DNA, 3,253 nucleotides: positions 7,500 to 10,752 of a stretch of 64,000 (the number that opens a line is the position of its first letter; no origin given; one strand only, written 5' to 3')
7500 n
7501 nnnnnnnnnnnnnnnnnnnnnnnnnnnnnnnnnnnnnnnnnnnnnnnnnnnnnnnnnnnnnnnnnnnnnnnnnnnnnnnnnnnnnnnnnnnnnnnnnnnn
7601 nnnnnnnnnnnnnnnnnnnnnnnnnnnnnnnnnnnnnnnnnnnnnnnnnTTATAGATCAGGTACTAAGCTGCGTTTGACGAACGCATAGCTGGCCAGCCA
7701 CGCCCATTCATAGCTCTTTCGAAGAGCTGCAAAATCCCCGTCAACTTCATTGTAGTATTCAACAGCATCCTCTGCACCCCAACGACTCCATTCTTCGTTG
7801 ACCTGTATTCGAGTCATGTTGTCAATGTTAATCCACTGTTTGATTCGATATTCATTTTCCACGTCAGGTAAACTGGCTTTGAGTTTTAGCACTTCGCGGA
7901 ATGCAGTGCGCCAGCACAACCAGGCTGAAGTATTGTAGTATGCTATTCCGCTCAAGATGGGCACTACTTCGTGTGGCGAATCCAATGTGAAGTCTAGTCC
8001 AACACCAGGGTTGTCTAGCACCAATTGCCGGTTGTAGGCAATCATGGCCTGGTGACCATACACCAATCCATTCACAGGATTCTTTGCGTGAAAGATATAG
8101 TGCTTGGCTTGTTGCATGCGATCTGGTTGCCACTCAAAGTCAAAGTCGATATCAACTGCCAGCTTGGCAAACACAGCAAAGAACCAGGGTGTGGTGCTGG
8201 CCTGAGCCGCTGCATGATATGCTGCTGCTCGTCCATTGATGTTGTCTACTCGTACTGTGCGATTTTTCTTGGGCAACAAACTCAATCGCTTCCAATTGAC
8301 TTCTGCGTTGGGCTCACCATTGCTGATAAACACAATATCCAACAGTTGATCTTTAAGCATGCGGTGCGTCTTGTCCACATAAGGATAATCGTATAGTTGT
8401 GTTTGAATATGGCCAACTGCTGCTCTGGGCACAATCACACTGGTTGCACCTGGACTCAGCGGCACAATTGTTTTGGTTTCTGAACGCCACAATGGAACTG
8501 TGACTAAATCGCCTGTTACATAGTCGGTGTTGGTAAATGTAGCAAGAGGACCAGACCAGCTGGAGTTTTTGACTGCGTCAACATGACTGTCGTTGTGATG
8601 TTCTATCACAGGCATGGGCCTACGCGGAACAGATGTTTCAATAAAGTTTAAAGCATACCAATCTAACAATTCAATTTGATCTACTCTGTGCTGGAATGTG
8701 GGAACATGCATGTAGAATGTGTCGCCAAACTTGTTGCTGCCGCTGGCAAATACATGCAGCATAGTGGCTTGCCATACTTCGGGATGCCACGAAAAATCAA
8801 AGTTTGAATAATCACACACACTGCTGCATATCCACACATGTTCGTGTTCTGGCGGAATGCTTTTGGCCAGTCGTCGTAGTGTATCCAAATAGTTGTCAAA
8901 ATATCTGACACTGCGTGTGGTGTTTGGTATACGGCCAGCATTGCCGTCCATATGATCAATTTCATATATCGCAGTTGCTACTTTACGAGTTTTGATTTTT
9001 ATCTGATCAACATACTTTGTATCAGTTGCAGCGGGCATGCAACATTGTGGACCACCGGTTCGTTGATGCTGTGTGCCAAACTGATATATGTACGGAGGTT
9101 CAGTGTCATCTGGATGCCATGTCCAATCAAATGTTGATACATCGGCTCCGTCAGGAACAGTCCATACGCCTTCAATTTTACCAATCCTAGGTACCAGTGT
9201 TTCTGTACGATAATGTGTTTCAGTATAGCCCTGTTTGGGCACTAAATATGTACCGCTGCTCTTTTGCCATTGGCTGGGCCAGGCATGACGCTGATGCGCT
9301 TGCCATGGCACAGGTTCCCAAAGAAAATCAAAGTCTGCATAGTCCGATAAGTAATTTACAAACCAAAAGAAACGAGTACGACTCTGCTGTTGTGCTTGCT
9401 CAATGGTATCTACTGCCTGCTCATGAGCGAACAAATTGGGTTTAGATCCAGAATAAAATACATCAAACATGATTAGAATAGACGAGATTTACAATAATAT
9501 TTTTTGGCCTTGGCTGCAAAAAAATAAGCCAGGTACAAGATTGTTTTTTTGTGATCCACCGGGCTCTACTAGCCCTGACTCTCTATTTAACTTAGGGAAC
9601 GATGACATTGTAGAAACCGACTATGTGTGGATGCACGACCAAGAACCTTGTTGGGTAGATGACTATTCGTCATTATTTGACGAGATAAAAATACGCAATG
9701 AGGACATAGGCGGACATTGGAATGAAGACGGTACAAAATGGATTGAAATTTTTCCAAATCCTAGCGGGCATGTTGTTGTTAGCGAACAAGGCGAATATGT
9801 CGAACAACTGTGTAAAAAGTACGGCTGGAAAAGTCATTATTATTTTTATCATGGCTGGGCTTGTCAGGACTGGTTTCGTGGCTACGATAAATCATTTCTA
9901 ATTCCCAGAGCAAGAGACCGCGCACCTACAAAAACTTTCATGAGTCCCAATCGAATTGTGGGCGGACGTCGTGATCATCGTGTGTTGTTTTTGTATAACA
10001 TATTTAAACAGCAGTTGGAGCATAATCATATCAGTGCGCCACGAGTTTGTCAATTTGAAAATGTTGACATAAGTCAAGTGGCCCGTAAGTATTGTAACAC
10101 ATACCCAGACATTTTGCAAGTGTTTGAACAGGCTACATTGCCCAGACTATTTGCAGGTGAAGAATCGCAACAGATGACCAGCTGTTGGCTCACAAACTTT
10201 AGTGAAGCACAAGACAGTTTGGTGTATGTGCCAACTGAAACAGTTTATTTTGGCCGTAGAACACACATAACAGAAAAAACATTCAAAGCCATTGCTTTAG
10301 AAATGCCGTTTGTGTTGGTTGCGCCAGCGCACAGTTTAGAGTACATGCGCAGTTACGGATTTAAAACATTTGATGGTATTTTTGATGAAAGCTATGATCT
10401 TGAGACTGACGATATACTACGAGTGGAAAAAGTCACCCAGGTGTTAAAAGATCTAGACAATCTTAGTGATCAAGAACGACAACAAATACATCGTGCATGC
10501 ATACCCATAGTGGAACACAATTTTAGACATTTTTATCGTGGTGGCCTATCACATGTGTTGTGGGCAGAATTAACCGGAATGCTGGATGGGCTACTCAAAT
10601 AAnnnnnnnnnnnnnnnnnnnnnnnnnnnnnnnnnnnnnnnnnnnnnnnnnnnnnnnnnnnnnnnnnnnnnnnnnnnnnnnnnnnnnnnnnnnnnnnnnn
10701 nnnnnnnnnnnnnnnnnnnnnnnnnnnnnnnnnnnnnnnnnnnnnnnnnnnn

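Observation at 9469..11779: Three GT10 (alpha-1,3-fucosyltransferase-motif) paralogs in a phage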

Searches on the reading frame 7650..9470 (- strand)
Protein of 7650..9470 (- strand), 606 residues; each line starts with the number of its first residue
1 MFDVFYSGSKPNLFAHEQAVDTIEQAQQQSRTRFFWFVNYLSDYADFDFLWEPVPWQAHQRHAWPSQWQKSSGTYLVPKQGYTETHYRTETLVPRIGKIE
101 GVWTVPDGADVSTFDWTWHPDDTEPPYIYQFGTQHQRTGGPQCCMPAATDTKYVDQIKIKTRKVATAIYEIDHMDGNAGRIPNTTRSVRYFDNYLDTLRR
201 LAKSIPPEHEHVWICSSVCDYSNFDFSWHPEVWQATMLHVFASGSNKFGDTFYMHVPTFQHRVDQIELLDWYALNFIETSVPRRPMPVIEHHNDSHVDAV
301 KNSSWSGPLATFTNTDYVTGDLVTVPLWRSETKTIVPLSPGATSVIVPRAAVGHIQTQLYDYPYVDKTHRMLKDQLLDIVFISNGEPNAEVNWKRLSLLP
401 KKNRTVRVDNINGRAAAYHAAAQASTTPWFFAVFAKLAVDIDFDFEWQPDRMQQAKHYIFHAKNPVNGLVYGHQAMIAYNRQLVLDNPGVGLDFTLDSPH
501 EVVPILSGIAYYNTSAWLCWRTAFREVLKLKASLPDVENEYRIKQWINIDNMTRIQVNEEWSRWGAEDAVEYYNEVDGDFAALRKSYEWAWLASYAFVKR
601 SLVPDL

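Call 3: search_protein_families(library=pfam, proteins=[window:7650-9470:-], max_evalue=1)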
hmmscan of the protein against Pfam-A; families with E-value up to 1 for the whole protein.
window:7650-9470:- (606 aa): 1 family
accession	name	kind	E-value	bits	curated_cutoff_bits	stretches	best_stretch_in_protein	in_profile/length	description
PF21338.2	Top1B_N_bact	-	0.055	13.6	27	1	197-216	17-37/49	Bacterial DNA topoisomerase IB, N-terminal domain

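Call 6: search_protein_families(library=phrogs, proteins=[window:7650-9470:-], max_evalue=0.01)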
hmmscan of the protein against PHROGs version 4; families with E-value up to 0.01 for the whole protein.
window:7650-9470:- (606 aa): 0 families

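Call 25: search_protein_families(library=ncbifam, proteins=[window:7650-9470:-], max_evalue=0.1)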
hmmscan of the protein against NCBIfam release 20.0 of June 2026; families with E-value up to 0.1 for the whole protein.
window:7650-9470:- (606 aa): 1 family
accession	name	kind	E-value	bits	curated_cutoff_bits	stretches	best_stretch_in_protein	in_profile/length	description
TIGR00888.1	guaA_Nterm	equivalog_domain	0.071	12.5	172.15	0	451-479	58-86/188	glutamine-hydrolyzing GMP synthase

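Call 85: search_solved_structures(query=window:7653-9470:-, max_evalue=1)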
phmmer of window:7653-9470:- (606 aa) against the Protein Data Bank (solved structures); distinct sequences matched with E-value up to 1: 2.
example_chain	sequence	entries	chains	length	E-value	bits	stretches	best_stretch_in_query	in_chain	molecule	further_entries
3e96_A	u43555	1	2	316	0.21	12.9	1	187-230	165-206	Dihydrodipicolinate synthase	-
8ds8_A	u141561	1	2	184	0.32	12.3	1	93-177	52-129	Trinucleotide repeat-containing gene 18 protein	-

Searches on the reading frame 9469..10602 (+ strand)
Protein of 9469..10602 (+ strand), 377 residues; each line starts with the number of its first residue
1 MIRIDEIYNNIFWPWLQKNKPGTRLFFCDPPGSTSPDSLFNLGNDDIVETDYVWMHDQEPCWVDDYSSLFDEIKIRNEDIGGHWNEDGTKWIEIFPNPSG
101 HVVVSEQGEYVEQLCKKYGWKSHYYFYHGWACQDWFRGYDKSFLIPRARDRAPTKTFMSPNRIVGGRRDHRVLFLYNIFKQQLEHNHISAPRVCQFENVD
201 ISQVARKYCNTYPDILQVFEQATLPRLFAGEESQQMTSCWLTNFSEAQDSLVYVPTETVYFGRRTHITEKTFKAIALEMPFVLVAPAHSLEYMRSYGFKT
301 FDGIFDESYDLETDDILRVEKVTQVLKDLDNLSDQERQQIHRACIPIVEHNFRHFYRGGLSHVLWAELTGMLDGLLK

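Call 3: search_protein_families(library=pfam, proteins=[window:9469-10602:+], max_evalue=1)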
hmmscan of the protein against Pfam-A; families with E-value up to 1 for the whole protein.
window:9469-10602:+ (377 aa): 1 family
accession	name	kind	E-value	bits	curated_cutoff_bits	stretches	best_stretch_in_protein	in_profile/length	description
PF00674.25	DUP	-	0.0092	16.6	23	1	114-138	68-92/102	DUP family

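Call 6: search_protein_families(library=phrogs, proteins=[window:9469-10602:+], max_evalue=0.01)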
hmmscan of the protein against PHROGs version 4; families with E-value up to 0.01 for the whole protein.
window:9469-10602:+ (377 aa): 0 families

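Call 16: find_homologous_proteins(query=window:9469-10599:+, max_evalue=0.001)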
Query window:9469-10599:+ (377 aa): 4653 proteins with E <= 0.001 among 5383 candidates; the best 120 are listed.
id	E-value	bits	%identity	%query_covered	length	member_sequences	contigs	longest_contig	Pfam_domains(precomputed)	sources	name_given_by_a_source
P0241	2.2e-253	858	92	100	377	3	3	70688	-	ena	-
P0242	2.2e-238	809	90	100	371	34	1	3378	-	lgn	-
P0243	3.2e-230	782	84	100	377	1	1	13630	-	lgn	-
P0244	3.9e-229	778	85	99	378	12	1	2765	-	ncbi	-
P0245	5.9e-229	778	85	99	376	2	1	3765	-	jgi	jgi:hypothetical protein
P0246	1.7e-227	773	85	100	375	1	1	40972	-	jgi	jgi:hypothetical protein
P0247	3.7e-227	772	90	94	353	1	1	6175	-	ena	-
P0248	4.4e-227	772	100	86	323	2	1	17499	-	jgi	jgi:hypothetical protein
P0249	7.5e-227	771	85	100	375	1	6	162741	-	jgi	jgi:hypothetical protein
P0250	8.2e-227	771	82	100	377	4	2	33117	-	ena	-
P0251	3.9e-226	768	83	99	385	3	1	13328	-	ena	-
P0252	4.8e-226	768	84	100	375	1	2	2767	-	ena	-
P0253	1.3e-225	767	84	99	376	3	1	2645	-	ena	-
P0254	2.8e-225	766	85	99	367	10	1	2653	-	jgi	jgi:hypothetical protein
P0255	1.0e-224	764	81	100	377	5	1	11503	-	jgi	-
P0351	8.4e-191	652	74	99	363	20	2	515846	-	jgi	jgi:hypothetical protein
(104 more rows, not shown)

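Call 25: search_protein_families(library=ncbifam, proteins=[window:9469-10602:+], max_evalue=0.1)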
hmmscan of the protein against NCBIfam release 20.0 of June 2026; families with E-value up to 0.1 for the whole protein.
window:9469-10602:+ (377 aa): 0 families

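Call 49: search_dna_similar(query=window:9469-10599:+, collection=phages, mode=protein, max_evalue=0.01, max_rows=30)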
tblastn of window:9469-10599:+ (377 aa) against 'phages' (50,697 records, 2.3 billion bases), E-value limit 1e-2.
No match.

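Call 64: find_encoding_contigs(protein=P0351, flank=10000, max_places=2)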
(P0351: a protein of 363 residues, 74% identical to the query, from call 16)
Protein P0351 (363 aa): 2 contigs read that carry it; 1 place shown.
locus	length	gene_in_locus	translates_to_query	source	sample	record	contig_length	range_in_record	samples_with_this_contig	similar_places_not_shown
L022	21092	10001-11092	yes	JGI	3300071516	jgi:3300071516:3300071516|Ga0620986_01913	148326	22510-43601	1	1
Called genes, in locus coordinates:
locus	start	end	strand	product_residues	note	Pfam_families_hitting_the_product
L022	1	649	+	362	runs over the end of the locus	PF00004:AAA (weak), PF07726:AAA_3 (faint)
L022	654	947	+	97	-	-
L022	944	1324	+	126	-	-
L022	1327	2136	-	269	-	-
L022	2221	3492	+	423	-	PF13203:DUF2201_N, PF09967:DUF2201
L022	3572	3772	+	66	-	-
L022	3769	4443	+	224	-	-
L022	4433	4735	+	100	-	-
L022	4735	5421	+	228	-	PF02511:Thy1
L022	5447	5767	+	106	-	-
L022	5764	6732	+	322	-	PF01073:3Beta_HSD, PF01370:Epimerase, PF02719:Polysacc_synt_2, PF04321:RmlD_sub_bind, PF13460:NAD_binding_10 (faint), PF16363:GDP_Man_Dehyd, PF07993:NAD_binding_4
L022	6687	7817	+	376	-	PF01041:DegT_DnrJ_EryC1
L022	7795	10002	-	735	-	-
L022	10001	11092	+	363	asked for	-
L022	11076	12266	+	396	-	-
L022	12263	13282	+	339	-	-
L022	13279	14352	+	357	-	PF04055:Radical_SAM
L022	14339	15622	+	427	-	PF04055:Radical_SAM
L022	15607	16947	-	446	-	-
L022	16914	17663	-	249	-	-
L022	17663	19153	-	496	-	PF02543:Carbam_trans_N, PF16861:Carbam_trans_C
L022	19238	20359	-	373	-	-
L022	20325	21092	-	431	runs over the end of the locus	-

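Call 79: predict_structure(alignment_id=A4)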
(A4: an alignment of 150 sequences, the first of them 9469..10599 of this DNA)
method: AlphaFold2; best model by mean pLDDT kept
length: 377 residues; sequences in the alignment: 150
mean_pLDDT: 87.4   pTM: 0.87
mean pLDDT of the five models: 87.4, 86.4, 86.3, 84.2, 81.8
residues with pLDDT >= 90: 192; 70-90: 152; 50-70: 32; < 50: 1
segments of 3 or more residues with pLDDT < 50: none
pLDDT, mean of each block of 10 residues (from residue 1): 70 91 87 82 84 82 85 82 86 73 90 91 88 77 80 94 74 94 92 81 89 92 75 64 88 93 89 93 97 97 97 96 98 96 98 93 93 91
secondary structure, 60 per line:
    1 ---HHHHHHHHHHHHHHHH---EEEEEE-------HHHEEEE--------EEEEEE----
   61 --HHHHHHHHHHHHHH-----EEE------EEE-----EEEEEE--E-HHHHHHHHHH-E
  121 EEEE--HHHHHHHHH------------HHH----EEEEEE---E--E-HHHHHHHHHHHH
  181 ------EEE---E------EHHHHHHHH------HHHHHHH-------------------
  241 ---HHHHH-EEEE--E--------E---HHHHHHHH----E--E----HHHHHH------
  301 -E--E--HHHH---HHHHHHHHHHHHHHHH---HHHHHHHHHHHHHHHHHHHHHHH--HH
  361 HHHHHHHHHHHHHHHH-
elements in order: H4-19 E23-28 E39-42 E51-56 H63-76 E82-84 E91-93 E99-104 H109-118 E120-124 H127-135 E155-160 H169-180 E187-189 H201-208 H215-221 H244-248 E250-253 H269-276 H289-294 H308-311 H315-330 H334-356 H359-376

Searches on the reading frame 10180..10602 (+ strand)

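Call 61: search_protein_families(library=pfam, proteins=[window:10180-10602:+], max_evalue=10)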
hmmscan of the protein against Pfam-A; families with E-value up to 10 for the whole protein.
window:10180-10602:+ (140 aa): 1 family
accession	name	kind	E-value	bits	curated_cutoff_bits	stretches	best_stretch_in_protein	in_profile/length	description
PF18938.6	aRib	-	0.19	12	27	1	89-106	12-29/71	Atypical Rib domain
